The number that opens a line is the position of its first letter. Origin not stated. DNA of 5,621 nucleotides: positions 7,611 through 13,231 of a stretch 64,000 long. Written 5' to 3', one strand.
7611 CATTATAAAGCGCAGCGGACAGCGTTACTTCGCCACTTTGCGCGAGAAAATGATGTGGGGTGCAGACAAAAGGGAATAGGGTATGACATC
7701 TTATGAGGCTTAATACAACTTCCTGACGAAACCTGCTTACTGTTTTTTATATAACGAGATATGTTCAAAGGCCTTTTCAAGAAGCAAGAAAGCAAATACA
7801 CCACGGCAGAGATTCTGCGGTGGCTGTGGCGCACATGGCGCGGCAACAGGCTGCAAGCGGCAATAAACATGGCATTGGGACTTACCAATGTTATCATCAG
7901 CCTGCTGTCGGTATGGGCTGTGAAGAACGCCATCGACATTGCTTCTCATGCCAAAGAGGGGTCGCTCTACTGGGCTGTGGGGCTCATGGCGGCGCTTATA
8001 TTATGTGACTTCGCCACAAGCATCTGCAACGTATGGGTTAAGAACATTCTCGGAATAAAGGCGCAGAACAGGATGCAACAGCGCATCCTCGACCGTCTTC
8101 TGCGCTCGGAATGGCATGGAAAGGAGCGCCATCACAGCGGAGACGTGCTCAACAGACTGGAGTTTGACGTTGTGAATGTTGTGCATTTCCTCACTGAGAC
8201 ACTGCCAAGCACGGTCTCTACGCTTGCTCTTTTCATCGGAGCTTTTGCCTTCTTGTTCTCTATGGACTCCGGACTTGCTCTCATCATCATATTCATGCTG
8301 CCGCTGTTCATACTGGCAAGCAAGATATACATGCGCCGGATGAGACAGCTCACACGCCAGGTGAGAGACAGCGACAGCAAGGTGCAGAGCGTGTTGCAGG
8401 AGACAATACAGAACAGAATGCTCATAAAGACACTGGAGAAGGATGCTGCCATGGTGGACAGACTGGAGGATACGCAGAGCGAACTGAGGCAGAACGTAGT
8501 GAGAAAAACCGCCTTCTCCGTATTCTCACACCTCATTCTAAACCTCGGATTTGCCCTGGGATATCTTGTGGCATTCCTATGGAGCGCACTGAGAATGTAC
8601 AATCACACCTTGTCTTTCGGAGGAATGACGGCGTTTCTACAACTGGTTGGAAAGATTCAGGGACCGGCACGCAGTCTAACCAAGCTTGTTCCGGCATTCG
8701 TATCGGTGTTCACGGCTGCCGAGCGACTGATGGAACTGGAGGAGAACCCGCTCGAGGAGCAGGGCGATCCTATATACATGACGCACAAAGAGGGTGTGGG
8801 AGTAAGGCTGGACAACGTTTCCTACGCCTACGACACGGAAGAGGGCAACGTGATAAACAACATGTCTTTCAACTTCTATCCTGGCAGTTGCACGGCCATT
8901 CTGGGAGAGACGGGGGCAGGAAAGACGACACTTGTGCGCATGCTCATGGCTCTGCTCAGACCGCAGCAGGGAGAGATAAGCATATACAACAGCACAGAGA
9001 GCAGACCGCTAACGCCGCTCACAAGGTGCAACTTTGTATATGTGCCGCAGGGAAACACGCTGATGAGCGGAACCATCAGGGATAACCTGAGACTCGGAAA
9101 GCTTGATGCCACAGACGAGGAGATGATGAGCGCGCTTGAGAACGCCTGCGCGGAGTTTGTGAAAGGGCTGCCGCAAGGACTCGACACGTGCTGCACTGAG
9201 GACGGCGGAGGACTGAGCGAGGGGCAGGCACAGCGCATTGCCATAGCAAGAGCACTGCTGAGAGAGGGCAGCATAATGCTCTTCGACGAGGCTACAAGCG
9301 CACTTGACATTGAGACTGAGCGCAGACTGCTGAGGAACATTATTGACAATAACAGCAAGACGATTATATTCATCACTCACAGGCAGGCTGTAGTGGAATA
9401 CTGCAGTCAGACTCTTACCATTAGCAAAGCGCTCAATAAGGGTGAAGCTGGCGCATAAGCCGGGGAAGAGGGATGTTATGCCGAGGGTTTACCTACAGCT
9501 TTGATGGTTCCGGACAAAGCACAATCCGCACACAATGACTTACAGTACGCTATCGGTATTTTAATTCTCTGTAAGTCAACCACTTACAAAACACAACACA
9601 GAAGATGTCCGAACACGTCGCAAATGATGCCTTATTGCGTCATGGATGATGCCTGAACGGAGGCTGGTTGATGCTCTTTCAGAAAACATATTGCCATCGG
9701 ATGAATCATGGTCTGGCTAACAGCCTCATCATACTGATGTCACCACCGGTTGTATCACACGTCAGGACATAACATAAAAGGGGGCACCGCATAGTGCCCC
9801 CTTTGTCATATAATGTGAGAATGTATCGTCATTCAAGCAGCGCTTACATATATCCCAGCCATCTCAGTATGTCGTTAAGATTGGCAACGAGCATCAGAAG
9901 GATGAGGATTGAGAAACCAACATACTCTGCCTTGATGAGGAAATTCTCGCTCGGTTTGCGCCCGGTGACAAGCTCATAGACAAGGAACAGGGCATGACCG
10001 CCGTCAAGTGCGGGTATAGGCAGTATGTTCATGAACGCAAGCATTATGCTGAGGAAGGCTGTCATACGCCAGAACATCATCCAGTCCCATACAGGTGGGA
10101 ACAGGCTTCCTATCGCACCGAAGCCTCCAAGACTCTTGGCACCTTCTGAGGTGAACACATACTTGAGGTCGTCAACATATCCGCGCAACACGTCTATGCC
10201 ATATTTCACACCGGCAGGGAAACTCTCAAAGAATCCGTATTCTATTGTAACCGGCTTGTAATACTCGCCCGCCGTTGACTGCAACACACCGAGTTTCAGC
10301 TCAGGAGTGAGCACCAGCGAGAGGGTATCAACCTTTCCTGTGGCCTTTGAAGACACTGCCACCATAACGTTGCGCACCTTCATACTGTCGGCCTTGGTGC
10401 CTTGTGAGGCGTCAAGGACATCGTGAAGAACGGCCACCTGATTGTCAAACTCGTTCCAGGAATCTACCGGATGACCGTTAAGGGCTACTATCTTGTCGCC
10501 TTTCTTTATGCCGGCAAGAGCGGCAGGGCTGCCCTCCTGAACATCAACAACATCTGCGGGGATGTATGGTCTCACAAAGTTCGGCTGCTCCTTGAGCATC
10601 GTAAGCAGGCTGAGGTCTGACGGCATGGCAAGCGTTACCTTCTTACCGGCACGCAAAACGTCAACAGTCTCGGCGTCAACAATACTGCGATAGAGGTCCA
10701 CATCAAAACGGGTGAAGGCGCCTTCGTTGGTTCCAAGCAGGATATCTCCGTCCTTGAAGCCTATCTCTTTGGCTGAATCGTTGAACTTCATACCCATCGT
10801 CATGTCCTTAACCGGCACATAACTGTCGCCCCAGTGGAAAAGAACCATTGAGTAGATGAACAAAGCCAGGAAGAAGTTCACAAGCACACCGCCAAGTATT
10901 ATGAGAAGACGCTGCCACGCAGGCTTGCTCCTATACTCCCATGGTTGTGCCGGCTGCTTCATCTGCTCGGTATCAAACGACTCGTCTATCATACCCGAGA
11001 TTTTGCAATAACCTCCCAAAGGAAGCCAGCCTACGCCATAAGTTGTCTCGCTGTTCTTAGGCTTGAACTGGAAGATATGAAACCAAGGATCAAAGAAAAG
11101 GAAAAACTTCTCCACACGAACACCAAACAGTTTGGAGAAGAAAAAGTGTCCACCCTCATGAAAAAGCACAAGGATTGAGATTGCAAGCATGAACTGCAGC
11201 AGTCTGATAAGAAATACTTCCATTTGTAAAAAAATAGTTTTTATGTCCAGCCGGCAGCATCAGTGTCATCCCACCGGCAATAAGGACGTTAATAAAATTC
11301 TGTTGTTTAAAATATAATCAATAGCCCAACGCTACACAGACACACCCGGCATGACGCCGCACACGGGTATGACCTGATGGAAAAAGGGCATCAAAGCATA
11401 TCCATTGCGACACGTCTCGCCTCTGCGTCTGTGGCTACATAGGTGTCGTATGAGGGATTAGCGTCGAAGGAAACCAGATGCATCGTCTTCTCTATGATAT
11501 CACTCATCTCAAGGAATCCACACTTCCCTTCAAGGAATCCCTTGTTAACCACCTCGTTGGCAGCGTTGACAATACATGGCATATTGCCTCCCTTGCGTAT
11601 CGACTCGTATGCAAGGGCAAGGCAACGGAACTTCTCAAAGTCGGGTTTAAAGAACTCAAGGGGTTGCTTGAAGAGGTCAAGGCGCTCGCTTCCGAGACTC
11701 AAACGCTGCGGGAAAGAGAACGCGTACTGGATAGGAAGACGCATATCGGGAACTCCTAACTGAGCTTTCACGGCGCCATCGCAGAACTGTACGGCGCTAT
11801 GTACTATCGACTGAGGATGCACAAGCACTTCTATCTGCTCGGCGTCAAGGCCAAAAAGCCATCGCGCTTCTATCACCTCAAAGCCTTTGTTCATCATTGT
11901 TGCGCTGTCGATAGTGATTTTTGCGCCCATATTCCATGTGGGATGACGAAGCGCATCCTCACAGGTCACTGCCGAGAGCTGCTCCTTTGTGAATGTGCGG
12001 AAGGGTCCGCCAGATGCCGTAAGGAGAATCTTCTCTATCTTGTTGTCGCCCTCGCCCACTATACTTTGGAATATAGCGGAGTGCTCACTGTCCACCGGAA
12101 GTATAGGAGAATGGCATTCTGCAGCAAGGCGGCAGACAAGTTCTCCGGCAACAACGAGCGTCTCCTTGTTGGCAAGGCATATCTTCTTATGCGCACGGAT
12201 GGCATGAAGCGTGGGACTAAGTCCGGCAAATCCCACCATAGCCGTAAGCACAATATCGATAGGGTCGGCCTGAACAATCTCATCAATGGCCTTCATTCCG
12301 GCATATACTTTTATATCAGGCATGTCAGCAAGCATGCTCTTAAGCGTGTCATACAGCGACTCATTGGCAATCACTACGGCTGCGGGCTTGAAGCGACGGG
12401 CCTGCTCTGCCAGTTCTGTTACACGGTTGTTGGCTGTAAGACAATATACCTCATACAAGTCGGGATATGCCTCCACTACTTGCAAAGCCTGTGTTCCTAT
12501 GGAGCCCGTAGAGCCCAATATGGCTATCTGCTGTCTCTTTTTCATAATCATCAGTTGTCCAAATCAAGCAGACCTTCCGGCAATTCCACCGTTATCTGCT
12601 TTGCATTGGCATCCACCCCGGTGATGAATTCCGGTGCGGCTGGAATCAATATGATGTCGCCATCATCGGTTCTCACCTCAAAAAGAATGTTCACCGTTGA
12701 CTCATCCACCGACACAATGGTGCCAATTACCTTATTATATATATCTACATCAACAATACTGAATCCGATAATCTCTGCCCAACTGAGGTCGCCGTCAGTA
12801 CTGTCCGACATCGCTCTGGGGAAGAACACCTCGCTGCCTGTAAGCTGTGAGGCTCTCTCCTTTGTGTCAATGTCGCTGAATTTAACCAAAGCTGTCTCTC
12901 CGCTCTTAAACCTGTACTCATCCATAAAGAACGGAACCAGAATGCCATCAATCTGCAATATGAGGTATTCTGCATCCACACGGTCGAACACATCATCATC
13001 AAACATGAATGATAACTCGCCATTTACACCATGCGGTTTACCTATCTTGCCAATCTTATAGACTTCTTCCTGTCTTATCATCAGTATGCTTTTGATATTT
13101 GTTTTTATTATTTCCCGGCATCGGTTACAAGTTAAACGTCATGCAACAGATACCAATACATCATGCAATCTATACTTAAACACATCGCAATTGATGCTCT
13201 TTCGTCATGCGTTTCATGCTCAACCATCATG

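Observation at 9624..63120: Dispersed family of exact 22-bp-register tandem arrays occupies at least nine intergenic regions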

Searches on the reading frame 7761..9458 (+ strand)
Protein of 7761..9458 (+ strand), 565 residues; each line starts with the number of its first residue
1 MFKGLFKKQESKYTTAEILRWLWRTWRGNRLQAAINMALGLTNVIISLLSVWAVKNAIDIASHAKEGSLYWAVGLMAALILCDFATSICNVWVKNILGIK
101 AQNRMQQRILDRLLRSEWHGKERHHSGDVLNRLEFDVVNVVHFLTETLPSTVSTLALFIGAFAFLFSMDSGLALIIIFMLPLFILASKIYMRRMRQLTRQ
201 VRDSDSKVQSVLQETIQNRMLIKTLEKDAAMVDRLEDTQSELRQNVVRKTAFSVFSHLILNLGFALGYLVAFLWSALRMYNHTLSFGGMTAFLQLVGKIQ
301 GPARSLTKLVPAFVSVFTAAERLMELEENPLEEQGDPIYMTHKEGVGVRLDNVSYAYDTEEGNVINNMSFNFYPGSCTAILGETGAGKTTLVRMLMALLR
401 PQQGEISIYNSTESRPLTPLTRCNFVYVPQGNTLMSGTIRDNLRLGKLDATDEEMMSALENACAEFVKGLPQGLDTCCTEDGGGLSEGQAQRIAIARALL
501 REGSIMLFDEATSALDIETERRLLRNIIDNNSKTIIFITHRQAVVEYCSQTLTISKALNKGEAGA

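Call 19: search_protein_families(library=pfam, proteins=[window:7761-9458:+])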
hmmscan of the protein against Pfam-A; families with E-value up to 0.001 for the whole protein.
window:7761-9458:+ (565 aa): 7 families
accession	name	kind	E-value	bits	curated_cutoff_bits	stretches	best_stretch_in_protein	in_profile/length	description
PF00664.28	ABC_membrane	-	2.3e-35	123.1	28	1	40-301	8-272/274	ABC transporter transmembrane region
PF00005.33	ABC_tran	-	3.9e-28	99.2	25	1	366-513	2-137/137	ABC transporter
PF13401.12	AAA_22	-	2.1e-05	25.3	27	1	376-462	6-78/130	AAA domain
PF02463.25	SMC_N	-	4.6e-05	23.4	40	0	485-556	137-213/220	RecF/RecN/SMC N terminal domain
PF13555.12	AAA_29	-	0.00018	21.6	27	1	370-406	17-51/61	P-loop containing region of AAA domain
PF09818.15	ABC_ATPase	-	0.00023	20.8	23.2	0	460-541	134-214/283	P-loop domain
PF13304.12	AAA_21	-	0.0004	21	27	0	485-544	238-302/304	AAA domain, putative AbiEii toxin, Type IV TA system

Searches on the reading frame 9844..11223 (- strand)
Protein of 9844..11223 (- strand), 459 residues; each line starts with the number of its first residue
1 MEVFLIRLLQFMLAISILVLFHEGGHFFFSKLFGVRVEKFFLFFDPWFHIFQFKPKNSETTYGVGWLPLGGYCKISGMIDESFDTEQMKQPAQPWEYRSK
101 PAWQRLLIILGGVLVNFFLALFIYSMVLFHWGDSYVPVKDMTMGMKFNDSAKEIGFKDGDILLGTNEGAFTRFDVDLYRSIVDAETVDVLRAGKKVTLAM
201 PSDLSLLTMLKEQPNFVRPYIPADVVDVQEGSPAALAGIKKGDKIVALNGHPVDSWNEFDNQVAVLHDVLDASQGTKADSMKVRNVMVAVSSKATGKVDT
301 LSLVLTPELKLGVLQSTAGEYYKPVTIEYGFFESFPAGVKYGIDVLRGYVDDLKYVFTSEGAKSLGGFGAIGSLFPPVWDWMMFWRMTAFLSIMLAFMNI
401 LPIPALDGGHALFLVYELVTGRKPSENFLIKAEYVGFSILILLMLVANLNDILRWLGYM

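Call 19: search_protein_families(library=pfam, proteins=[window:9844-11223:-])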
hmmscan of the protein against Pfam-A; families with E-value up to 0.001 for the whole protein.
window:9844-11223:- (459 aa): 4 families
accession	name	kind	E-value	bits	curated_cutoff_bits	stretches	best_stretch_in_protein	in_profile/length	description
PF02163.28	Peptidase_M50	-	1.1e-45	156.1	27.2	1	11-443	2-221/221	Peptidase family M50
PF17820.7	PDZ_6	-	2.7e-10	40.2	27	1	225-255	2-32/54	PDZ domain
PF13180.12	PDZ_2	-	1.2e-08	35.5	27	1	225-264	16-55/80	PDZ domain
PF00595.29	PDZ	-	7.8e-07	29.8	23.2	1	225-262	29-66/81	PDZ domain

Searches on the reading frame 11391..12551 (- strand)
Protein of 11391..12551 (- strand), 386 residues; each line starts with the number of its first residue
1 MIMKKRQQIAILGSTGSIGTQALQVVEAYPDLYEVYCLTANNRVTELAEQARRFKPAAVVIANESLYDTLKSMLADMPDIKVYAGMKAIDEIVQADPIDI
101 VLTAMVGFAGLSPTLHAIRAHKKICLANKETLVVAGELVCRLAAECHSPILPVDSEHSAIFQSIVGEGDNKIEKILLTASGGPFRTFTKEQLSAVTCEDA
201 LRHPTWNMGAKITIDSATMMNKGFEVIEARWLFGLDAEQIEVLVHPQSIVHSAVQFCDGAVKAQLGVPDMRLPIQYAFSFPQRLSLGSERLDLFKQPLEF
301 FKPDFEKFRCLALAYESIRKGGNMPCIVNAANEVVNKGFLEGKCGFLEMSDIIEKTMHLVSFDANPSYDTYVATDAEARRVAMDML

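Call 19: search_protein_families(library=pfam, proteins=[window:11391-12551:-])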
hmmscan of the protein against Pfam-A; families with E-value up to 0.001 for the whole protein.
window:11391-12551:- (386 aa): 3 families
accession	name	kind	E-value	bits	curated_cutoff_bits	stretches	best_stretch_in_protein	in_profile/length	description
PF02670.22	DXP_reductoisom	-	1.9e-44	151.9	21.7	1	9-136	1-129/129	1-deoxy-D-xylulose 5-phosphate reductoisomerase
PF08436.17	DXP_redisom_C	-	8.8e-41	138.4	26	1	150-233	1-84/84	1-deoxy-D-xylulose 5-phosphate reductoisomerase C-terminal domain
PF13288.12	DXPR_C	-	6.3e-38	130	27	1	265-380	1-114/115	DXP reductoisomerase C-terminal domain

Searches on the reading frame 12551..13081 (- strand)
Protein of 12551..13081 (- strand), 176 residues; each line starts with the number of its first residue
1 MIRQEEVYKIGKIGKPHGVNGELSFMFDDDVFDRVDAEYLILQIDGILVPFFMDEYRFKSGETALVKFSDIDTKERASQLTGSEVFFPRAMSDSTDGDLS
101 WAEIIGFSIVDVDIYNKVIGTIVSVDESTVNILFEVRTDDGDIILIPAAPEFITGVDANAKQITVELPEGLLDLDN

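Call 19: search_protein_families(library=pfam, proteins=[window:12551-13081:-])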
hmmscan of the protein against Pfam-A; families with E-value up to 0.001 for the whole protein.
window:12551-13081:- (176 aa): 2 families
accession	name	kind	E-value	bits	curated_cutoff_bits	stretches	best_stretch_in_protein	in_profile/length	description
PF24986.1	PRC_RimM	-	8.9e-18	64.2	27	1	101-171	1-69/69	RimM PRC barrel domain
PF01782.24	RimM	-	1.3e-11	45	23.5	1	10-90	2-83/84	RimM N-terminal domain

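Call 38: find_encoding_contigs(protein=window:12551-13081:-, flank=10000, max_places=10)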
Protein window:12551-13081:- (176 aa): 24 contigs read that carry it; 10 places shown.
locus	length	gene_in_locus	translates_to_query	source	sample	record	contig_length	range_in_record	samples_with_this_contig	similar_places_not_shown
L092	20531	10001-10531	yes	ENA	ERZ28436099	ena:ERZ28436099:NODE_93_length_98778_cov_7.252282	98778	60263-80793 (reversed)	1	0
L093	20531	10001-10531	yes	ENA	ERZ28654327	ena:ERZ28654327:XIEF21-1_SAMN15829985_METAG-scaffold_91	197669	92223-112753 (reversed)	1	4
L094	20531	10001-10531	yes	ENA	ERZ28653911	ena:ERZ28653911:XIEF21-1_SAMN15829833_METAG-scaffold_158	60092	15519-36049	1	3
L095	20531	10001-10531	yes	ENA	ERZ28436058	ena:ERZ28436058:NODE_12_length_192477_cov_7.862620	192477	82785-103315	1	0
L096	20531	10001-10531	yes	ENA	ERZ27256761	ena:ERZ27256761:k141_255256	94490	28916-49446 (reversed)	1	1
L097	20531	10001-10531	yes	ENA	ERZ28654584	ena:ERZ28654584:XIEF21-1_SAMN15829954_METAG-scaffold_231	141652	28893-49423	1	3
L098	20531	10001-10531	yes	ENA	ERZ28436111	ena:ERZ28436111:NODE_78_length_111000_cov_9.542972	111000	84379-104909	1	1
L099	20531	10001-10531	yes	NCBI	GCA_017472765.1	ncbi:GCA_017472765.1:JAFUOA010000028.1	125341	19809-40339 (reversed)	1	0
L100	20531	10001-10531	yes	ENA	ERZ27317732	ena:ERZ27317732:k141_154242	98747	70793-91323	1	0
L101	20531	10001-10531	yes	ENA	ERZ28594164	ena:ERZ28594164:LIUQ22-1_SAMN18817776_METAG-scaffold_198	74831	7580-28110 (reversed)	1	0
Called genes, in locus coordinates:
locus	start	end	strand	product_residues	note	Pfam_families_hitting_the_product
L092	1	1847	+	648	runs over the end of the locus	PF02018:CBM_4_9, PF22848:ASD1_dom, PF06964:Alpha-L-AF_C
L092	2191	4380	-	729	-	PF12437:GSIII_N, PF00120:Gln-synt_C, PF18318:Gln-synt_C-ter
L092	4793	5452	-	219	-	PF01467:CTP_transf_like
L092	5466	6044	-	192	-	PF00625:Guanylate_kin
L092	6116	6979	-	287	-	PF03755:YicC-like_N, PF08340:YicC-like_C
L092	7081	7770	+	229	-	PF00814:TsaD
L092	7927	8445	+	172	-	PF14123:DUF4290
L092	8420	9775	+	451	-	PF00275:EPSP_synthase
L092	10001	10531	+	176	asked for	PF01782:RimM, PF24986:PRC_RimM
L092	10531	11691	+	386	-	PF02670:DXP_reductoisom, PF08436:DXP_redisom_C, PF13288:DXPR_C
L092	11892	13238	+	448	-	PF02163:Peptidase_M50, PF13180:PDZ_2 (weak), PF00595:PDZ (weak), PF17820:PDZ_6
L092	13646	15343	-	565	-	PF00664:ABC_membrane, PF00005:ABC_tran, PF13401:AAA_22 (faint)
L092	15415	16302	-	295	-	PF01513:NAD_kinase, PF20143:NAD_kinase_C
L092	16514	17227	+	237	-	PF03740:PdxJ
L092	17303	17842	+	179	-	PF01965:DJ-1_PfpI, PF07685:GATase_3 (weak)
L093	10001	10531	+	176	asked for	PF01782:RimM, PF24986:PRC_RimM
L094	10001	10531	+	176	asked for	PF01782:RimM, PF24986:PRC_RimM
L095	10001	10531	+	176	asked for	PF01782:RimM, PF24986:PRC_RimM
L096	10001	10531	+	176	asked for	PF01782:RimM, PF24986:PRC_RimM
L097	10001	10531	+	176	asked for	PF01782:RimM, PF24986:PRC_RimM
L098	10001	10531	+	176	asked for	PF01782:RimM, PF24986:PRC_RimM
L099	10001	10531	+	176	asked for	PF01782:RimM, PF24986:PRC_RimM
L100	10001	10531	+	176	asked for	PF01782:RimM, PF24986:PRC_RimM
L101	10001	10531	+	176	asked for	PF01782:RimM, PF24986:PRC_RimM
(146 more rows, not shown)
